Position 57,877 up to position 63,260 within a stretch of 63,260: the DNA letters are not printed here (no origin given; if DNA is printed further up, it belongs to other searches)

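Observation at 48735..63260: AT-rich NRPS-centred biosynthetic gene cluster with an unusual tailoring/precursor set (main candidate for a new system)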

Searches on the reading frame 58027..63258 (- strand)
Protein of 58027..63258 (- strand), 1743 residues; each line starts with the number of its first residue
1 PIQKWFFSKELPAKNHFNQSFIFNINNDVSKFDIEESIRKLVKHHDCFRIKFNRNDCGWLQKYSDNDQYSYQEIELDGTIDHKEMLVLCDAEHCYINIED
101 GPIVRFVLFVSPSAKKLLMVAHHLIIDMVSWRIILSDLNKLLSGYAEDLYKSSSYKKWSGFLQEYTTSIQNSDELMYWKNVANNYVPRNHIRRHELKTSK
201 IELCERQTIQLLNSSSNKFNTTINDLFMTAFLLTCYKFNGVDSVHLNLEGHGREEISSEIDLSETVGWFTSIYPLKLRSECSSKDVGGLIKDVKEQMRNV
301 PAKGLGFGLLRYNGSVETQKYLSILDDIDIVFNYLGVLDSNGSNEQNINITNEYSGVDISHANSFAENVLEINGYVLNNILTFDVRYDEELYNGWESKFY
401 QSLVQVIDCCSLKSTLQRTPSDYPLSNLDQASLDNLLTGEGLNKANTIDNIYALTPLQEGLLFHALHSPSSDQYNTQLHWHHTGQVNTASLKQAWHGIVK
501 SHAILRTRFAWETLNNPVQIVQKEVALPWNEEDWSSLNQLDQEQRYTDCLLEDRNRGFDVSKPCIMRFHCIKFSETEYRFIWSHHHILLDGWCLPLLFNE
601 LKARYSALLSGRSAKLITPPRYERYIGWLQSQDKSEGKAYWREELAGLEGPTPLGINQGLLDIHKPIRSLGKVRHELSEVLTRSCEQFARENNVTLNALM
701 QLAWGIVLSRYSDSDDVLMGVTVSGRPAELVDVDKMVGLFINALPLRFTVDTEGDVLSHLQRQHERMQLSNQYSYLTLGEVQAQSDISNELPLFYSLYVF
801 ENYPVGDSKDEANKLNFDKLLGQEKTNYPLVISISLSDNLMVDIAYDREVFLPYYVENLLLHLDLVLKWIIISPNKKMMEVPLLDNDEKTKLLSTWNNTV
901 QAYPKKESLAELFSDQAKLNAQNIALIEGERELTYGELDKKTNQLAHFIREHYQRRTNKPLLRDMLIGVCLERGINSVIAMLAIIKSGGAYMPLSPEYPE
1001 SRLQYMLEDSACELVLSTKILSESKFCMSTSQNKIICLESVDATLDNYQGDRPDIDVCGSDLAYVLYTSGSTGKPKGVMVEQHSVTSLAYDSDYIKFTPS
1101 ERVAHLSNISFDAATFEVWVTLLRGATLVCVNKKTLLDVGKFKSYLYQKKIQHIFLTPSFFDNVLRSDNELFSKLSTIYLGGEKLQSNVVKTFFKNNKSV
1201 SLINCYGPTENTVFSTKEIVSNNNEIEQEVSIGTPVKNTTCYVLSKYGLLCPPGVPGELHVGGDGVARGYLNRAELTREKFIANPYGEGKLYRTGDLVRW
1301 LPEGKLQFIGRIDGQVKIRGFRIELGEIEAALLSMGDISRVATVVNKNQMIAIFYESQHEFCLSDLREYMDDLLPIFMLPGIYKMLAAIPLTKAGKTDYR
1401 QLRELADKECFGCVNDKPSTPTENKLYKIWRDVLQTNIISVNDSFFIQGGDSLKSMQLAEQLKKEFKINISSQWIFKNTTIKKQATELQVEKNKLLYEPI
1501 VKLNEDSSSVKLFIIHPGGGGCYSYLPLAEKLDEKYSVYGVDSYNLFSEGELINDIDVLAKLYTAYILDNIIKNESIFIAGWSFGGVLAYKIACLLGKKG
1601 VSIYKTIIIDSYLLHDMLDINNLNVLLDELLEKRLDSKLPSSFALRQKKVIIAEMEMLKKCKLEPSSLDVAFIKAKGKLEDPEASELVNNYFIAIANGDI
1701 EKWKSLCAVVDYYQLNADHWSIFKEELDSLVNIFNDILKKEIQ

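Call 5: search_protein_families(library=pfam, proteins=[window:58027-63258:-], max_evalue=0.01)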
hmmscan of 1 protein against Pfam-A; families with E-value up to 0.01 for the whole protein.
window:58027-63258:- (1743 aa): 4 families
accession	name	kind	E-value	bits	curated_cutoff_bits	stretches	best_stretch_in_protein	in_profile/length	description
PF00668.25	Condensation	-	3.1e-142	474.9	30.6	2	450-893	3-456/456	Condensation domain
PF00501.34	AMP-binding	-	2.1e-73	247.8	29.9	1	913-1271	1-384/384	AMP-binding enzyme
PF00975.26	Thioesterase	-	8.9e-12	46.1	26.4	1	1511-1615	2-106/226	Thioesterase domain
PF00550.31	PP-binding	-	2.9e-11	43.9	20.8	1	1425-1485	2-64/67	Phosphopantetheine attachment site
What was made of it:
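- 58027..63260 (-): 3' part of an NRPS gene, cut by the contig end: E - C - A - T - TE (terminal module). Pfam finds Condensation x2, AMP-binding, PP-binding and Thioesterase (call 5).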
